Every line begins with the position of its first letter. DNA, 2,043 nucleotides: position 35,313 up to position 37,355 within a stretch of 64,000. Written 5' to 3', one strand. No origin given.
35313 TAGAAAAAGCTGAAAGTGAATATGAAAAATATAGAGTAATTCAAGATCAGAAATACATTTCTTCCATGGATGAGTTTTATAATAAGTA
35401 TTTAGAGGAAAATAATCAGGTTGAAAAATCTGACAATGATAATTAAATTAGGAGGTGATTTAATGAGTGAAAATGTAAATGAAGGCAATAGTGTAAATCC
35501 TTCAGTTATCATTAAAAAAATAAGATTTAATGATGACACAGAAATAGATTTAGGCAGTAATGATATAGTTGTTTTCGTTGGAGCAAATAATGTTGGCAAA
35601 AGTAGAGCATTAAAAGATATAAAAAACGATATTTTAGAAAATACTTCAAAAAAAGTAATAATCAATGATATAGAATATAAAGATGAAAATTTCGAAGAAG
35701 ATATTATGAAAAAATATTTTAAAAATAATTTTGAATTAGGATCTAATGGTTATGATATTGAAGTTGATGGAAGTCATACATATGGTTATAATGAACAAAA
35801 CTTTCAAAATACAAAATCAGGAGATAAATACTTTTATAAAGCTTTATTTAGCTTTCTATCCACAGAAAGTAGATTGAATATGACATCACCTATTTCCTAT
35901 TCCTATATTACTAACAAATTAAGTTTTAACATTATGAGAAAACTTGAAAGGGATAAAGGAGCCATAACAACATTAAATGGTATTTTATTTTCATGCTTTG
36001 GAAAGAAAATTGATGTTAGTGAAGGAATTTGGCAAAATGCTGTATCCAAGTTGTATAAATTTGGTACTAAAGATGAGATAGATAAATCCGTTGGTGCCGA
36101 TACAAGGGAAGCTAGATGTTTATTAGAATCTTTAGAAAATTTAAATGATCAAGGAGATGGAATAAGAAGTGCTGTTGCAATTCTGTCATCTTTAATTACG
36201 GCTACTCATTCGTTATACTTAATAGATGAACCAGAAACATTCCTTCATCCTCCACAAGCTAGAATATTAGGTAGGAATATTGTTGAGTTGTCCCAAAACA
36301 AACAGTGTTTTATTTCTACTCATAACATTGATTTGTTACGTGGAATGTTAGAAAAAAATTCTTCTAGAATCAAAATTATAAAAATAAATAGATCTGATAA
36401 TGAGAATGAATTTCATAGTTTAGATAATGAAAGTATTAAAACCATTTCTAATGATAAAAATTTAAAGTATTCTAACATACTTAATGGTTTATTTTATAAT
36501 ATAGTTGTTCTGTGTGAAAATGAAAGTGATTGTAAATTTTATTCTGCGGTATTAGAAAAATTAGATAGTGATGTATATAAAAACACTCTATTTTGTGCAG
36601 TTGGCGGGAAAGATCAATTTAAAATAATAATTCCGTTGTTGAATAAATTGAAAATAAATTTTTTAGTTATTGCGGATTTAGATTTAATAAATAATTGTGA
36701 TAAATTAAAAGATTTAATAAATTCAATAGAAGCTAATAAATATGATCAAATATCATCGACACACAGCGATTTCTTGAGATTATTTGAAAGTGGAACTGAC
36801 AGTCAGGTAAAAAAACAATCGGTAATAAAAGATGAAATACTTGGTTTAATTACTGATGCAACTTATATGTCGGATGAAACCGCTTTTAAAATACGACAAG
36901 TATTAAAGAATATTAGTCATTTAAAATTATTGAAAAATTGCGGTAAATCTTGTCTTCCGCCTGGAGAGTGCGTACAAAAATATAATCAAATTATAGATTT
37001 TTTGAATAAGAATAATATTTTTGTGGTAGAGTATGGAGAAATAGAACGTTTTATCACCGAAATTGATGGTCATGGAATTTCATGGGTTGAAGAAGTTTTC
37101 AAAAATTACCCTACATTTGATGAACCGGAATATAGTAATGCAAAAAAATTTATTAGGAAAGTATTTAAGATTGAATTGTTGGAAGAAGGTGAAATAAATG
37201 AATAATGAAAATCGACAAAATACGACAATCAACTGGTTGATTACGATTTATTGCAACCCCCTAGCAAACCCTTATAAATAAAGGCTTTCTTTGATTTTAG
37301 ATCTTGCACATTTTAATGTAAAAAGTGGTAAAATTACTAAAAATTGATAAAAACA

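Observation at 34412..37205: RhuM-family gene tightly followed by a stand-alone OLD-family (ATPase+TOPRIM) nuclease: GajA-like without a GajB helicase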

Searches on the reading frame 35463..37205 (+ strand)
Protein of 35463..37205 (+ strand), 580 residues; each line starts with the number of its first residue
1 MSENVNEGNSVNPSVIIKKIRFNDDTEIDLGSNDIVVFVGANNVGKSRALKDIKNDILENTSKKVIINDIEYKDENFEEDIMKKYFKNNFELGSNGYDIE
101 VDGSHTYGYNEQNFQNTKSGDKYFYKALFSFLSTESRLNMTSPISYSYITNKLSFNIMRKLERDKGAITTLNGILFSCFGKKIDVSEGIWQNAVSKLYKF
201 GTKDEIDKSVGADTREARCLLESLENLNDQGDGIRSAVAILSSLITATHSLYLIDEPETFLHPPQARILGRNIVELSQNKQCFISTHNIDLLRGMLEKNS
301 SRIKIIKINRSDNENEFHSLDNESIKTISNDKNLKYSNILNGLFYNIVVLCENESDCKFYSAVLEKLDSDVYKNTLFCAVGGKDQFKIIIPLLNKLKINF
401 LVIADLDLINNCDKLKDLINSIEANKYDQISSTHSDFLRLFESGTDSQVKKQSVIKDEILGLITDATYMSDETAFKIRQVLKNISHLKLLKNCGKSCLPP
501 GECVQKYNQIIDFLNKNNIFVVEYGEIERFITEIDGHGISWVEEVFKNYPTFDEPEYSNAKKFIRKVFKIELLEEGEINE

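Call 7: search_protein_families(library=pfam, proteins=[window:35463-37205:+], max_evalue=0.01)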
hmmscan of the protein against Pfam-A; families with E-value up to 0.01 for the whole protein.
window:35463-37205:+ (580 aa): 4 families
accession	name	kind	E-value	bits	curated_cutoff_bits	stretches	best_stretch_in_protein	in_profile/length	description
PF13304.12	AAA_21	-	1.9e-12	48.3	27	1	226-291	234-302/304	AAA domain, putative AbiEii toxin, Type IV TA system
PF13175.12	AAA_15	-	4e-08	33.7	32.1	1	226-288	297-370/374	AAA ATPase domain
PF20469.4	OLD-like_TOPRIM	-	4.2e-08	34.1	23.2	1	343-407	1-67/67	Overcoming lysogenization defect protein-like, TOPRIM domain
PF02463.25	SMC_N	-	0.00089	19.2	40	1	237-297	146-206/220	RecF/RecN/SMC N terminal domain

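Call 8: search_protein_families(library=padloc, proteins=[window:35463-37205:+], max_evalue=0.01)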
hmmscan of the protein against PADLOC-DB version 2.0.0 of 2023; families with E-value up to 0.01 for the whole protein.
window:35463-37205:+ (580 aa): 54 families (the best 25 are shown)
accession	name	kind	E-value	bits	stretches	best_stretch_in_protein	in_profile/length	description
PDLC02358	Old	-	9.5e-21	72.2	1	248-425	284-461/578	Old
PDLC02915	ATPase-Toprim_I-B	-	2.7e-16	57.5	1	249-484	256-482/623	-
PDLC00066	GajA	-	7.1e-15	52.6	1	250-416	280-442/567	AAA ATPase domain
PDLC02980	AriA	-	3e-14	51.7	1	226-292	234-303/304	-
PDLC00067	GajA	-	1.5e-13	48.1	2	247-468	303-516/604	AAA ATPase domain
PDLC00081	GajA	-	2.8e-13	47.4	1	250-414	283-441/574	AAA ATPase domain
PDLC00094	GajA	-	2.2e-12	44.2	1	252-424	304-473/569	AAA ATPase domain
PDLC03878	NsnB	-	9.3e-12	43.4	1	24-344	14-332/345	-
PDLC00070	GajA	-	3.7e-11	40.3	1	247-430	289-478/596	AAA ATPase domain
PDLC04608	PDC-M38A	-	4.8e-11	40.9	1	228-324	250-353/367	-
PDLC00084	GajA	-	1.1e-10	39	1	250-409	144-299/431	AAA ATPase domain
PDLC04175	HEC-01A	-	1.2e-10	39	1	248-329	268-344/363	-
PDLC04235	PDC-M01A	-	2.9e-10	37.6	1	32-288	185-412/510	-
PDLC04609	PDC-M38A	-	5.5e-10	37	1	227-327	253-362/371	-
PDLC02979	AriA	-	9e-10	36.9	1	161-288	242-369/373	-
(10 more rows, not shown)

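Call 9: search_protein_families(library=ncbifam, proteins=[window:35463-37205:+], max_evalue=0.01)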
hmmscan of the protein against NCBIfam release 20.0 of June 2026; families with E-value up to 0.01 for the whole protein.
window:35463-37205:+ (580 aa): 4 families
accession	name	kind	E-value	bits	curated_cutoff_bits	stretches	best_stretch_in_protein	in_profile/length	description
TIGR03522.1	GldA_ABC_ATP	equivalog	5.4e-06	26.1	402.6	1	221-335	125-237/301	gliding motility-associated ABC transporter ATP-binding subunit GldA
TIGR00972.1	3a0107s01c2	equivalog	0.00067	19.1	343.2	0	202-290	113-204/248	phosphate ABC transporter ATP-binding protein PstB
TIGR01166.1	cbiO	subfamily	0.00096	18.7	211.8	0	232-291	130-189/190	cobalt ABC transporter, ATP-binding protein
TIGR04520.1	ECF_ATPase_1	equivalog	0.0018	17.7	315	0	25-83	20-77/269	energy-coupling factor transporter ATPase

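Call 10: search_solved_structures(query=window:35463-37205:+, max_evalue=0.1, show_alignments=2)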
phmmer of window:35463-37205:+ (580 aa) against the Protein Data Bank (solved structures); distinct sequences matched with E-value up to 0.1: 6.
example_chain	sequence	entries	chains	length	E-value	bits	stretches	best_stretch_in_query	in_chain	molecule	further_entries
8wy4_A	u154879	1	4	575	1.8e-06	30.2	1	251-411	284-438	Endonuclease GajA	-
8jq9_B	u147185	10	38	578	1.8e-06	30.2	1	251-411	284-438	Endonuclease GajA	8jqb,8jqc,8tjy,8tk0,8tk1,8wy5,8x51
8sm3_A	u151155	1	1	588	1.9e-06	30.1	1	251-411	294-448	Endonuclease GajA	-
8j4t_A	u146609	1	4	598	2.3e-06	29.8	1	251-411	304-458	Endonuclease GajA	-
8u7i_A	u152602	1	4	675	2.9e-06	29.5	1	251-411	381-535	Endonuclease GajA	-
6p74_A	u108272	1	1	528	0.0022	20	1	250-408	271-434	Putative ATP-dependent endonuclease of the OLD family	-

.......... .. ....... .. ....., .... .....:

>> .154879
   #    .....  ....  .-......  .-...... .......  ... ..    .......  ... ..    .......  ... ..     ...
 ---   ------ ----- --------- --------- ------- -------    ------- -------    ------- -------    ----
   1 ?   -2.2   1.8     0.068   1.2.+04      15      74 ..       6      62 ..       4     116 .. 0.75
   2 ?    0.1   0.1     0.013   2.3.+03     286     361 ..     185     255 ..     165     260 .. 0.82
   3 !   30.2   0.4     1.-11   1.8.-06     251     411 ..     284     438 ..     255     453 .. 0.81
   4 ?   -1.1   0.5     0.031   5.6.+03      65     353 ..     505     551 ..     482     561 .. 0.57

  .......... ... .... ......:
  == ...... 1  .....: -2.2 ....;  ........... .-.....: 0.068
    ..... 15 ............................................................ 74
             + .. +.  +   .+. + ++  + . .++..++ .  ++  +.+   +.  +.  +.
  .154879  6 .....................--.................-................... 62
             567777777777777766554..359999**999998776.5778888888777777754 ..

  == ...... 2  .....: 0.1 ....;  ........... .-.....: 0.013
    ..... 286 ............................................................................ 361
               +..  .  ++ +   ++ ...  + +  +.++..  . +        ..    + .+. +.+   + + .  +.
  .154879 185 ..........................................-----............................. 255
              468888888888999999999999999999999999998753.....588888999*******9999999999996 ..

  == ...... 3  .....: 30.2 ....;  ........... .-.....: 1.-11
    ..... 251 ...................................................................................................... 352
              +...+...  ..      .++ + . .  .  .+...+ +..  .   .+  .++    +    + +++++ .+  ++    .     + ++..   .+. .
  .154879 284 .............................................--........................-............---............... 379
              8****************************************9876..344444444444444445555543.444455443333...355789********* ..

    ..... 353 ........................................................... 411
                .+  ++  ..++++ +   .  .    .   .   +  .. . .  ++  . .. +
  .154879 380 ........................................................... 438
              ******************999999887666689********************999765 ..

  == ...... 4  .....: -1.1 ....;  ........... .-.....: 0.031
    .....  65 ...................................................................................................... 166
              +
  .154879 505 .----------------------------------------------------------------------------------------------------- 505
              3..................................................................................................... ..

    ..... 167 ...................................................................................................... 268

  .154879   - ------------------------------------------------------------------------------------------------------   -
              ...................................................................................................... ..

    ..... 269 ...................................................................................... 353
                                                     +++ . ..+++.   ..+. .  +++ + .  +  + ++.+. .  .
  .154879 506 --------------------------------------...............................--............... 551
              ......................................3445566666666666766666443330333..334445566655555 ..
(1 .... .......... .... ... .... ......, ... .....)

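Call 12: find_homologous_proteins(query=window:35463-37205:+)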
Query window:35463-37205:+ (580 aa): 901 proteins with E <= 0.001 among 8000 candidates; the best 120 are listed.
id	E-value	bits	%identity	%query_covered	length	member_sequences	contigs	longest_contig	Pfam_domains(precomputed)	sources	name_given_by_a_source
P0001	0.0e+0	1274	100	100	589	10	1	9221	PF20469.5,PF13175.13,PF13304.13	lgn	-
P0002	0.0e+0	1214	95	99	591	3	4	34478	PF20469.5,PF13175.13,PF13304.13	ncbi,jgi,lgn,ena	-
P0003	0.0e+0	1172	92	98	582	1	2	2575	PF20469.5,PF13175.13,PF13304.13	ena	-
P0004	0.0e+0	1144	90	100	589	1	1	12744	PF20469.5,PF13175.13,PF13304.13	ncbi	-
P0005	0.0e+0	1113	88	100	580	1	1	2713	PF20469.5,PF13175.13,PF13304.13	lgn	-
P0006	0.0e+0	1100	87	100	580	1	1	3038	PF20469.5,PF13175.13,PF13304.13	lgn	-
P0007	0.0e+0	1098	86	98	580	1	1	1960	PF20469.5,PF13175.13,PF13304.13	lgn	-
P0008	0.0e+0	1078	84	100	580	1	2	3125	PF20469.5,PF13175.13,PF13304.13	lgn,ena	-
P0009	0.0e+0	1074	84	100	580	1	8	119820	PF20469.5,PF13175.13,PF13304.13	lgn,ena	-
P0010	0.0e+0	1073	84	100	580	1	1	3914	PF20469.5,PF13175.13,PF13304.13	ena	-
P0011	0.0e+0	1072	84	100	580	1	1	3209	PF20469.5,PF13175.13,PF13304.13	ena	-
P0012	0.0e+0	1071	84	100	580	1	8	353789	PF20469.5,PF13175.13,PF13304.13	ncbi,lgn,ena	-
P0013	0.0e+0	1070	84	99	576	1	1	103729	PF20469.5,PF13175.13,PF13304.13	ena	-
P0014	0.0e+0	1067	83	100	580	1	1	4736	PF20469.5,PF13175.13,PF13304.13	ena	-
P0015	0.0e+0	1064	83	100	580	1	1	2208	PF20469.5,PF13175.13,PF13304.13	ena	-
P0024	0.0e+0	1061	83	100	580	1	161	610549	PF20469.5,PF13175.13,PF13304.13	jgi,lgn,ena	jgi:putative ATPase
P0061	0.0e+0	1056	83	100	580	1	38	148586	PF20469.5,PF13175.13,PF13304.13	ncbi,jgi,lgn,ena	-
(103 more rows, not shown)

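Call 13: find_encoding_contigs(protein=P0024, flank=8000, max_places=6)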
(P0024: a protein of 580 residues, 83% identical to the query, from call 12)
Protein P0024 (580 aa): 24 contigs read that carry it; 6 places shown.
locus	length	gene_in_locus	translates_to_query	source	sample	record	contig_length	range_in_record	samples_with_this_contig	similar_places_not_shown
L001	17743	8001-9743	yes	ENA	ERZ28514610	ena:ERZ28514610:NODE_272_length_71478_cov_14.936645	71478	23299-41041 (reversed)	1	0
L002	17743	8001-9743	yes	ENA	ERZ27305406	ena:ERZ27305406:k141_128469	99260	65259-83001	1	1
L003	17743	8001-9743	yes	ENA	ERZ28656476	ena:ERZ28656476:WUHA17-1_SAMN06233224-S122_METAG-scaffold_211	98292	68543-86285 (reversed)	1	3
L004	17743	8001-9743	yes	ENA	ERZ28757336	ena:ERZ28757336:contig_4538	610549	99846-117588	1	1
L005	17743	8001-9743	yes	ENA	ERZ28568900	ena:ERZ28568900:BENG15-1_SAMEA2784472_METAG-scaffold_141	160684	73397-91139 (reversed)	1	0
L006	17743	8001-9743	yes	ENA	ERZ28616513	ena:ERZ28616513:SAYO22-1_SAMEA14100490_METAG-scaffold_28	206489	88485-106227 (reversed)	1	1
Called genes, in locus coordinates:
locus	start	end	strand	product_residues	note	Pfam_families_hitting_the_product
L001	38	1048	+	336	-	PF00149:Metallophos (weak), PF12850:Metallophos_2 (weak)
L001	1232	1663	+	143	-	PF01245:Ribosomal_L19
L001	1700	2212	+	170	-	PF10502:Peptidase_S26, PF00717:Peptidase_S24 (faint)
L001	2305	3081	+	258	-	-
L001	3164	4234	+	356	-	PF00079:Serpin (faint)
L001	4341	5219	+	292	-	-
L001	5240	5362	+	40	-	-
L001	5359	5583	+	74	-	-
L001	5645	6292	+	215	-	PF00583:Acetyltransf_1, PF13302:Acetyltransf_3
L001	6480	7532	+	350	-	PF13310:Virulence_RhuM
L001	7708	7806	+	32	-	-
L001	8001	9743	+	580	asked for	PF13175:AAA_15, PF13304:AAA_21, PF20469:OLD-like_TOPRIM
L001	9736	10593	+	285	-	PF00350:Dynamin_N (faint), PF03193:RsgA_GTPase (weak), PF01926:MMR_HSR1, PF02421:FeoB_N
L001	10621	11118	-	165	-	PF06695:Sm_multidrug_ex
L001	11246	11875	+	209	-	PF01066:CDP-OH_P_transf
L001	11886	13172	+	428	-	PF02403:Seryl_tRNA_N, PF00587:tRNA-synt_2b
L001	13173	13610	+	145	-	-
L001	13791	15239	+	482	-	-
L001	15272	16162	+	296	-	-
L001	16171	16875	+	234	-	PF01048:PNP_UDP_1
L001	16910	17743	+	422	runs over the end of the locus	PF05193:Peptidase_M16_C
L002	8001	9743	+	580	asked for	PF13175:AAA_15, PF13304:AAA_21, PF20469:OLD-like_TOPRIM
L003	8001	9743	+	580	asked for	PF13175:AAA_15, PF13304:AAA_21, PF20469:OLD-like_TOPRIM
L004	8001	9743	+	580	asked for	PF13175:AAA_15, PF13304:AAA_21, PF20469:OLD-like_TOPRIM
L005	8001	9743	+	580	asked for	PF13175:AAA_15, PF13304:AAA_21, PF20469:OLD-like_TOPRIM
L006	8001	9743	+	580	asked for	PF13175:AAA_15, PF13304:AAA_21, PF20469:OLD-like_TOPRIM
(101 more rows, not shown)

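Call 14: find_encoding_contigs(protein=P0002, flank=8000, max_places=4)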
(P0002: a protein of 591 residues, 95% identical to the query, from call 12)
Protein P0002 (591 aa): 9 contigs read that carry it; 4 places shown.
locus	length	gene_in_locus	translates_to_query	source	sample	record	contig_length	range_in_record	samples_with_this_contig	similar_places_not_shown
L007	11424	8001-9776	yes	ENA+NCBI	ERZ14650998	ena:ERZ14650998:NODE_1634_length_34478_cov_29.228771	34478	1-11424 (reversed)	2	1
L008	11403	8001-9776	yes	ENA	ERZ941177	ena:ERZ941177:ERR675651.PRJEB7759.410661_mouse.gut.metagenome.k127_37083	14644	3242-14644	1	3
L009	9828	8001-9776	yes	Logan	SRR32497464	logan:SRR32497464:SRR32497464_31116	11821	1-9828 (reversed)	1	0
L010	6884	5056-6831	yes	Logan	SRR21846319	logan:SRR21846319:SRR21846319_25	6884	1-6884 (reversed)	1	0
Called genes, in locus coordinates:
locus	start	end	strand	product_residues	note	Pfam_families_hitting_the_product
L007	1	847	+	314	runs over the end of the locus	PF10343:Q_salvage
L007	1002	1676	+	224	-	PF12952:DUF3841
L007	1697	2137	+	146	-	-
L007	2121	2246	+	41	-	-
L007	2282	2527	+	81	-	-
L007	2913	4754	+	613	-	PF03235:GmrSD_N, PF07510:GmrSD_C (faint)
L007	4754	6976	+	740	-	PF03235:GmrSD_N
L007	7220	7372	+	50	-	-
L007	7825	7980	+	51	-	PF13310:Virulence_RhuM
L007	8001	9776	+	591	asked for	PF13175:AAA_15, PF13304:AAA_21, PF20469:OLD-like_TOPRIM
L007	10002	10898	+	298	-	PF13310:Virulence_RhuM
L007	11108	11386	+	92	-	PF21757:DUF6870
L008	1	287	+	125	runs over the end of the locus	-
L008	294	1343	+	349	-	-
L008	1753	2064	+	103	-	-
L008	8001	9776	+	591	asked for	PF13175:AAA_15, PF13304:AAA_21, PF20469:OLD-like_TOPRIM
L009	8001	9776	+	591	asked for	PF13175:AAA_15, PF13304:AAA_21, PF20469:OLD-like_TOPRIM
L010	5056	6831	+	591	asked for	PF13175:AAA_15, PF13304:AAA_21, PF20469:OLD-like_TOPRIM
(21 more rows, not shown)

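Call 21: search_protein_families(library=ncbifam, proteins=[L001:9736-10593:+, L007:10002-10898:+, L001:6480-7532:+, L007:11108-11386:+], max_evalue=0.001)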
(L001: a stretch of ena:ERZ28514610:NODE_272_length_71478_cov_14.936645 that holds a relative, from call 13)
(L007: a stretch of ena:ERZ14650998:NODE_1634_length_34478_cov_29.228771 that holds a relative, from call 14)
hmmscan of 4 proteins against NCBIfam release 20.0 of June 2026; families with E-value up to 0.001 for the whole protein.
L001:9736-10593:+ (285 aa): 19 families
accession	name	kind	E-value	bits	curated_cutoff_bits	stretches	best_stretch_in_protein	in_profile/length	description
TIGR03596.1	GTPase_YlqF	equivalog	3.8e-100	334.8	208.2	1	9-282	1-276/276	ribosome biogenesis GTPase YlqF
TIGR00231.1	small_GTP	domain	6.1e-18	65.1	42.5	2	127-216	4-91/164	GTP-binding protein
TIGR03594.1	GTPase_EngA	equivalog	2.5e-16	59.7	306.7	1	18-185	68-237/432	ribosome biogenesis GTPase Der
TIGR03598.1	GTPase_YsxC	equivalog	7.1e-15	55.2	124.45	1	123-191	15-84/186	ribosome biogenesis GTP-binding protein YihA/YsxC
NF000908.1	PRK00089.1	equivalog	1.7e-14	53.8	237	1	129-187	6-67/291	GTPase Era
TIGR03597.1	GTPase_YqeH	equivalog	2.2e-13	50.1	297.4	1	27-195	62-229/361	ribosome biogenesis GTPase YqeH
TIGR03918.1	GTP_HydF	equivalog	3.2e-12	46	325.55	1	124-230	5-110/392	[FeFe] hydrogenase H-cluster maturation GTPase HydF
NF003255.0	PRK04213.1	equivalog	1.3e-09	37.6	164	1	125-183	8-64/204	GTP-binding protein EngB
NF007071.0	PRK09518.1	equivalog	3e-09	36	953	1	126-162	271-307/706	bifunctional cytidylate kinase/GTPase Der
TIGR00436.1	era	equivalog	5.3e-09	35.8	116.25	1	128-196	2-73/270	GTPase Era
NF002828.0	PRK03003.1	equivalog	2.1e-08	33.2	631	1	118-162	32-76/477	ribosome biogenesis GTPase Der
NF003661.0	PRK05291.1-3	equivalog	6.6e-08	32.3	380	1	113-181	204-274/448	tRNA uridine-5-carboxymethylaminomethyl(34) synthesis GTPase MnmE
TIGR00450.1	mnmE_trmE_thdF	equivalog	7.1e-08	32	252.6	1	98-181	185-267/446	tRNA uridine-5-carboxymethylaminomethyl(34) synthesis GTPase MnmE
TIGR00437.1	feoB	equivalog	2.5e-07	29.8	315.65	1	133-191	1-63/594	ferrous iron transport protein B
TIGR02729.1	Obg_CgtA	equivalog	7.2e-06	25.2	280.25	0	129-182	160-216/329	Obg family GTPase CgtA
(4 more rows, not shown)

L007:10002-10898:+ (298 aa): 0 families

L001:6480-7532:+ (350 aa): 0 families

L007:11108-11386:+ (92 aa): 0 families

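Call 26: search_protein_representatives(protein=window:35463-37205:+)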
Query: 580 residues. Proteins with E-value up to 0.001 (for the whole library): 3167; up to 1e-10: 1896; up to 1e-30: 857. The best 150 are listed.
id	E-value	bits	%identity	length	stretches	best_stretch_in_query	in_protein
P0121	6.5e-154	530.1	49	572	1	11-570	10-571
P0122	6.9e-149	513.5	48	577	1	13-574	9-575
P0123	1.9e-147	508.7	55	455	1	120-568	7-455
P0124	2.1e-145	502.0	46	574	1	12-568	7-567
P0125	1.4e-141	489.4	63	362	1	213-570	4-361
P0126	8.4e-140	483.5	54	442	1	9-443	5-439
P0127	6.5e-137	474.0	45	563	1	12-570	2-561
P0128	3.7e-136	471.5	68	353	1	1-349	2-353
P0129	2.4e-123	429.2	42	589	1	10-567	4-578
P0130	4.4e-117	408.6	52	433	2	276-568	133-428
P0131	5.6e-89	315.8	46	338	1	140-472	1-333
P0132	1.6e-83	297.8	56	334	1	154-413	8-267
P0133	1.2e-81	291.5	54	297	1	248-494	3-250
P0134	2.5e-80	287.2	35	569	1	5-566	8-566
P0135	5.3e-80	286.1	36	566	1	13-554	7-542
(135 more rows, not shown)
